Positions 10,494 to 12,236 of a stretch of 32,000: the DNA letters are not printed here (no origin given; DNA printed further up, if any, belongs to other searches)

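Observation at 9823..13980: Cluster-less AbfD-fold flavoprotein + DUF362 + divergent CoA ligase: candidate unknown acyl-CoA pathway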

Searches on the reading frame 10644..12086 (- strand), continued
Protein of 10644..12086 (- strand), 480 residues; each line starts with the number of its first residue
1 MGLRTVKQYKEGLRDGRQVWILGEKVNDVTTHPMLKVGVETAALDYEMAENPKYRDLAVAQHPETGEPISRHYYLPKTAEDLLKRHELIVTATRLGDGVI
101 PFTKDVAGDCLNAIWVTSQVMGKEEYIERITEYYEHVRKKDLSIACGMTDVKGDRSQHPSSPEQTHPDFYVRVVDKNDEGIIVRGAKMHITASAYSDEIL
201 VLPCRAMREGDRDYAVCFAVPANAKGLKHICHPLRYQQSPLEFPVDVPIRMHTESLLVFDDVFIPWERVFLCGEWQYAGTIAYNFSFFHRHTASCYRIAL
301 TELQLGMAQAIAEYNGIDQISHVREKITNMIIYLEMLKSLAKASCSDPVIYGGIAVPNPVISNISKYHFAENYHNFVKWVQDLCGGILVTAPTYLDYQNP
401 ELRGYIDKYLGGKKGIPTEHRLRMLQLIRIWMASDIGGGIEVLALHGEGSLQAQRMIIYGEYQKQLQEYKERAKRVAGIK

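Call 47: find_encoding_contigs(protein=P0055, flank=10000, max_places=3)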
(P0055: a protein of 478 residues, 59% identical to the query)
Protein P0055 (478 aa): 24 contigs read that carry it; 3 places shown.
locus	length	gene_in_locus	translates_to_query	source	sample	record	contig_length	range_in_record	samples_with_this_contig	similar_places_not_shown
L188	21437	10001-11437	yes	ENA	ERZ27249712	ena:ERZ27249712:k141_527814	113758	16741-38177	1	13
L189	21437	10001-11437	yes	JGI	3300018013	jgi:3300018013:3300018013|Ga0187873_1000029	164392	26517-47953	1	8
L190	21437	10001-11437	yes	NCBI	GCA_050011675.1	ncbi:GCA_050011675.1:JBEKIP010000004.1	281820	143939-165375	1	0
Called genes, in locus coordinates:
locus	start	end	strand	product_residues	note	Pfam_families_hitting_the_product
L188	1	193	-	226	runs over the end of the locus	PF03351:DOMON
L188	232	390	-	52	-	PF04945:YHS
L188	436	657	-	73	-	-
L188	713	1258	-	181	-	PF01880:Desulfoferrodox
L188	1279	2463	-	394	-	PF00753:Lactamase_B, PF19583:ODP, PF00258:Flavodoxin_1 (faint)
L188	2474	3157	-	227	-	PF01613:Flavin_Reduct, PF00301:Rubredoxin, PF21349:RUBY_RBDX (faint)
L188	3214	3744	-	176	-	PF02915:Rubrerythrin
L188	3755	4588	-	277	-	PF02915:Rubrerythrin, PF03061:4HBT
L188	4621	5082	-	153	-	PF02915:Rubrerythrin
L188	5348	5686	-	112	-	-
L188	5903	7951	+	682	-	PF03190:Thioredox_DsbH, PF13098:Thioredoxin_2 (faint), PF13899:Thioredoxin_7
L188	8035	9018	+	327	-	-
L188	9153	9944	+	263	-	PF01209:Ubie_methyltran (weak), PF02353:CMAS (weak), PF13489:Methyltransf_23, PF13649:Methyltransf_25, PF13847:Methyltransf_31, PF08241:Methyltransf_11, PF08242:Methyltransf_12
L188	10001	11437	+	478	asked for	PF11794:HpaB_N, PF03241:HpaB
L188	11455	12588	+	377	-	PF02771:Acyl-CoA_dh_N, PF02770:Acyl-CoA_dh_M, PF00441:Acyl-CoA_dh_1, PF08028:Acyl-CoA_dh_2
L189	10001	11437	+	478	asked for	PF11794:HpaB_N, PF03241:HpaB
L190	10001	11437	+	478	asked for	PF11794:HpaB_N, PF03241:HpaB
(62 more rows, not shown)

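Call 48: find_encoding_contigs(protein=P0071, flank=10000, max_places=1)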
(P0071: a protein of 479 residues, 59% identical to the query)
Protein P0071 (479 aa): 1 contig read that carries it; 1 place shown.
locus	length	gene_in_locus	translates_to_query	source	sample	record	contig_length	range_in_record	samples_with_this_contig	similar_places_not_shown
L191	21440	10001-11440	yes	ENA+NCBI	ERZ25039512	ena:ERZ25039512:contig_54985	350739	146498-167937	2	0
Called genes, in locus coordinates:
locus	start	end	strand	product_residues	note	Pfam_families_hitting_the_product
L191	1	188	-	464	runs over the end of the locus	PF00206:Lyase_1, PF14698:ASL_C2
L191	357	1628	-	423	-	PF00764:Arginosuc_synth, PF20979:Arginosuc_syn_C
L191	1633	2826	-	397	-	PF00202:Aminotran_3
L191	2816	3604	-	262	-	PF00696:AA_kinase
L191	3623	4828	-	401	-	PF01960:ArgJ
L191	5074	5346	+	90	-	-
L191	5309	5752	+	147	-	PF05534:HicB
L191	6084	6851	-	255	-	PF07719:TPR_2 (faint), PF13424:TPR_12 (faint), PF17874:TPR_MalT (faint), PF13181:TPR_8 (faint)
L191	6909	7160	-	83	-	-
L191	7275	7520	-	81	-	-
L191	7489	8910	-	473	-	PF00211:Guanylate_cyc, PF13191:AAA_16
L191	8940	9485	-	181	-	PF12773:DZR, PF13240:Zn_Ribbon_1 (weak), PF13248:Zn_ribbon_3 (faint)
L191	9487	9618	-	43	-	-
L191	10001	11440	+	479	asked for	PF11794:HpaB_N, PF03241:HpaB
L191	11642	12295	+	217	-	-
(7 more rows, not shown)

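Call 49: find_encoding_contigs(protein=P0038, flank=10000, max_places=1)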
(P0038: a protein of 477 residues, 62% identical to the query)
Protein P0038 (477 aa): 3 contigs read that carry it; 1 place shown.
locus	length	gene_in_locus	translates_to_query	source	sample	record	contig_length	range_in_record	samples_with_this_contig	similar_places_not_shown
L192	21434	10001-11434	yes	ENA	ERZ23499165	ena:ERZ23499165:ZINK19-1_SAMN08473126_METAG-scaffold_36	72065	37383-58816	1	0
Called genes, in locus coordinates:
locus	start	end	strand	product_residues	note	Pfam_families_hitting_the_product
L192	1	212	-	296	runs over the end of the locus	PF10340:Say1_Mug180, PF20434:BD-FAE, PF07859:Abhydrolase_3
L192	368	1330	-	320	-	PF13230:GATase_4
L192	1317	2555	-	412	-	PF01636:APH (weak), PF02958:EcKL, PF07914:DUF1679 (weak)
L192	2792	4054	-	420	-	PF02771:Acyl-CoA_dh_N (faint), PF02770:Acyl-CoA_dh_M, PF00441:Acyl-CoA_dh_1, PF08028:Acyl-CoA_dh_2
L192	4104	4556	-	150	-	-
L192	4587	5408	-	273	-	PF01869:BcrAD_BadFG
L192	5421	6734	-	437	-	PF06050:HGD-D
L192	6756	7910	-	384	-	PF06050:HGD-D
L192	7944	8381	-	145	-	-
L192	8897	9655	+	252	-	PF23441:SDR (weak), PF00106:adh_short, PF08659:KR, PF13561:adh_short_C2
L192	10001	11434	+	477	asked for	PF11794:HpaB_N, PF03241:HpaB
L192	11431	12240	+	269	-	PF01177:Asp_Glu_race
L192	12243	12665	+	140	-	-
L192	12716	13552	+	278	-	PF00753:Lactamase_B, PF12706:Lactamase_B_2 (weak), PF23023:Anti-Pycsar_Apyc1 (weak)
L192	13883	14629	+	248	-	PF14451:Ub-Mut7C, PF01927:Mut7-C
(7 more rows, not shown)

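Call 51: search_protein_representatives(alignment_id=A1)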
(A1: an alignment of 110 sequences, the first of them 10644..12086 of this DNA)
Query: 110 sequences, 478 profile positions. Proteins with E-value up to 0.001 (for the whole library): 4812; up to 1e-10: 2012; up to 1e-30: 522. The best 150 are listed.
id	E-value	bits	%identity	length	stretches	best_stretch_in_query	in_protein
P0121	1.1e-179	614.3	-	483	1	1-475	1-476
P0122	4.8e-155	533.1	-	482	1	1-476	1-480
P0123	3.2e-150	517.2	-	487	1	2-470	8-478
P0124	4.0e-150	516.8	-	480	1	1-476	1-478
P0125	7.0e-149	512.7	-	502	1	1-476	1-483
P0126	1.6e-146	505.0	-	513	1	3-472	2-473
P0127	2.6e-135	468.0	-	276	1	207-475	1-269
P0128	3.2e-134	464.4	-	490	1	4-455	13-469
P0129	2.3e-130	451.7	-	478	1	1-475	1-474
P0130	9.7e-128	443.0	-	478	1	4-461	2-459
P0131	3.1e-123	428.2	-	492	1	3-466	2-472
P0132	3.8e-122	424.6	-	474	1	1-456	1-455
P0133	1.1e-120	419.8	-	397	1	1-381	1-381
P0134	1.4e-119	416.1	-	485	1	1-458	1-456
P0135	1.3e-118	412.9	-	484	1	3-470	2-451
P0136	5.7e-114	397.6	-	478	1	1-470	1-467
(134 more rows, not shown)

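Call 71: list_cluster_members(proteins=[P0121, P0122, P0123, P0124, P0125, P0128, P0129, P0130, P0131, P0136])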
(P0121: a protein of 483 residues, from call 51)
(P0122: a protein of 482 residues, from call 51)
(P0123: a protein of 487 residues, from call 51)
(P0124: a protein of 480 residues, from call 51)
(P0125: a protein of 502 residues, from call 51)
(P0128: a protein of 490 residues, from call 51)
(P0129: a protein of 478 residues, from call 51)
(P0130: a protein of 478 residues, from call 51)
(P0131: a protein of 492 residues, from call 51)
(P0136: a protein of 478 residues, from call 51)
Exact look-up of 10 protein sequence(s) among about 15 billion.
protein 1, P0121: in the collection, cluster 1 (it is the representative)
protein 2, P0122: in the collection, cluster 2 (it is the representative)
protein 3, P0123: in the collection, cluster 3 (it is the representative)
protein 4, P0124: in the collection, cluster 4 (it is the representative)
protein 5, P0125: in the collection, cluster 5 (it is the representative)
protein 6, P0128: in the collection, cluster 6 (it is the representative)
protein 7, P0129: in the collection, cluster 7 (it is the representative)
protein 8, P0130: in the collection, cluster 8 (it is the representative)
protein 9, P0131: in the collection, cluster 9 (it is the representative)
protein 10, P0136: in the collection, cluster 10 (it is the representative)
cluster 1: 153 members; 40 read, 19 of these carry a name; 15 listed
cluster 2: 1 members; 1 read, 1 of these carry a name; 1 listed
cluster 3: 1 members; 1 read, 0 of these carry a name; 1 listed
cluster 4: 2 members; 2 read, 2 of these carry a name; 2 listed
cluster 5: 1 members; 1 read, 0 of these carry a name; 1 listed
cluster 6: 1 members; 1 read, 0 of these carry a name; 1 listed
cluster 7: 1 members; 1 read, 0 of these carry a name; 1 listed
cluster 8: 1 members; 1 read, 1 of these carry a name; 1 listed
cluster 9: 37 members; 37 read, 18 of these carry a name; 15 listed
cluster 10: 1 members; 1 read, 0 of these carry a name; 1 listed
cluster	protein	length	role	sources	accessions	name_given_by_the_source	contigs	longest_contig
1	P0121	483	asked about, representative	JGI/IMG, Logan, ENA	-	4-hydroxybutyryl-CoA dehydratase/vinylacetyl-CoA-Delta-isomerase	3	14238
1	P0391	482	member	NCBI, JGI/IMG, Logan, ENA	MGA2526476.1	MAG: 4-hydroxyphenylacetate 3-hydroxylase N-terminal domain-containing protein ... | 4-hydroxybutyryl-CoA dehydratase/vinylacetyl-CoA-Delta-isomerase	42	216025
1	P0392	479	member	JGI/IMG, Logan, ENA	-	4-hydroxybutyryl-CoA dehydratase/vinylacetyl-CoA-Delta-isomerase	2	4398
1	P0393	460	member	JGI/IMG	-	4-hydroxybutyryl-CoA dehydratase/vinylacetyl-CoA-Delta-isomerase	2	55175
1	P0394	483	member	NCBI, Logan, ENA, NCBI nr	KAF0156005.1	MAG: vinylacetyl-CoA Delta-isomerase [Syntrophaceae bacterium]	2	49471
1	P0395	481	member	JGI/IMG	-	4-hydroxybutyryl-CoA dehydratase/vinylacetyl-CoA-Delta-isomerase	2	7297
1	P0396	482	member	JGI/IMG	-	4-hydroxybutyryl-CoA dehydratase/vinylacetyl-CoA-Delta-isomerase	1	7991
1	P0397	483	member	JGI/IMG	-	4-hydroxybutyryl-CoA dehydratase/vinylacetyl-CoA-Delta-isomerase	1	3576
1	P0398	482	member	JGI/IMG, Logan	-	4-hydroxybutyryl-CoA dehydratase/vinylacetyl-CoA-Delta-isomerase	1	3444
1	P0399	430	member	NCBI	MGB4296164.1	MAG: 4-hydroxyphenylacetate 3-hydroxylase N-terminal domain-containing protein, partial ...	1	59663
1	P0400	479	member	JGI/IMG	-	4-hydroxybutyryl-CoA dehydratase/vinylacetyl-CoA-Delta-isomerase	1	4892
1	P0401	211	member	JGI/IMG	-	4-hydroxybutyryl-CoA dehydratase/vinylacetyl-CoA-Delta-isomerase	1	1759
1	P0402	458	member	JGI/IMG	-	4-hydroxybutyryl-CoA dehydratase/vinylacetyl-CoA-Delta-isomerase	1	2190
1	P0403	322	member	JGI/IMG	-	4-hydroxybutyryl-CoA dehydratase/vinylacetyl-CoA-Delta-isomerase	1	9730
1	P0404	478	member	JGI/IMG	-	4-hydroxybutyryl-CoA dehydratase / vinylacetyl-CoA-Delta-isomerase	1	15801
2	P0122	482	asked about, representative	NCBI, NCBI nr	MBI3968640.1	MAG: gamma-aminobutyrate dehydratase [Chloroflexi bacterium] | gamma-aminobutyrate dehydratase [Chloroflexota bacterium]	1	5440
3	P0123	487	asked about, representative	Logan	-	-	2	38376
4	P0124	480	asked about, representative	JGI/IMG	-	4-hydroxybutyryl-CoA dehydratase/vinylacetyl-CoA-Delta-isomerase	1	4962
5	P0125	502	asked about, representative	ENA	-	-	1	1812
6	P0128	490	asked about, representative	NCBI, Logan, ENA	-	-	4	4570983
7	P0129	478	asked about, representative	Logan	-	-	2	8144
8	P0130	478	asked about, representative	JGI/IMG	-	aromatic ring hydroxylase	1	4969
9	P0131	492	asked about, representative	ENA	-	-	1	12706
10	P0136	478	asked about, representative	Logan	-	-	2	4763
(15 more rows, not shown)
